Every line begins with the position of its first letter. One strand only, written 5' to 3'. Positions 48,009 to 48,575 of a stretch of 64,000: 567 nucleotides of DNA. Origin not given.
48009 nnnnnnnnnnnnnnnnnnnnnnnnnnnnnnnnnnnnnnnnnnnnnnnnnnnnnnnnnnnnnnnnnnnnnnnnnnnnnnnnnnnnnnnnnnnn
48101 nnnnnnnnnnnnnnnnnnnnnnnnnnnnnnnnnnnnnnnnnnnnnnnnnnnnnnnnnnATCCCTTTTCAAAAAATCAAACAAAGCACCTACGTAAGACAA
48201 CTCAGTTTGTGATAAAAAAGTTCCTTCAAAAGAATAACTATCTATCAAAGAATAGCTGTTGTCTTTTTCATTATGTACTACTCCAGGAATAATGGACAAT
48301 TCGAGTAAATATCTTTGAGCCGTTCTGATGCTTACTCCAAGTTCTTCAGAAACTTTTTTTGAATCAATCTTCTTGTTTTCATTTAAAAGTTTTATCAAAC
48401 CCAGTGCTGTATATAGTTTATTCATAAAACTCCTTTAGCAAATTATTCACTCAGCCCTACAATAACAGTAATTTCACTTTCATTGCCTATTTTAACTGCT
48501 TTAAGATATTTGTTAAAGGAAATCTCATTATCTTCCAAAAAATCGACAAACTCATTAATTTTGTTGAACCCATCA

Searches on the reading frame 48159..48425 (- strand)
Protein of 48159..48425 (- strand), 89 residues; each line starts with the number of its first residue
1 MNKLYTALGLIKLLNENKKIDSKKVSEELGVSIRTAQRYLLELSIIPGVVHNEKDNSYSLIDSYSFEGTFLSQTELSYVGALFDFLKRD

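Call 37: search_solved_structures(query=window:48159-48425:-, max_evalue=10, show_alignments=5)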
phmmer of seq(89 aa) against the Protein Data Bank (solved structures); distinct sequences matched with E-value up to 10: 1.
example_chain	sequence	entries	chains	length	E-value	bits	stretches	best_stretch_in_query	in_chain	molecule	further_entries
5i41_B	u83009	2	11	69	1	13.2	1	21-47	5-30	Chromosome-anchoring protein RacA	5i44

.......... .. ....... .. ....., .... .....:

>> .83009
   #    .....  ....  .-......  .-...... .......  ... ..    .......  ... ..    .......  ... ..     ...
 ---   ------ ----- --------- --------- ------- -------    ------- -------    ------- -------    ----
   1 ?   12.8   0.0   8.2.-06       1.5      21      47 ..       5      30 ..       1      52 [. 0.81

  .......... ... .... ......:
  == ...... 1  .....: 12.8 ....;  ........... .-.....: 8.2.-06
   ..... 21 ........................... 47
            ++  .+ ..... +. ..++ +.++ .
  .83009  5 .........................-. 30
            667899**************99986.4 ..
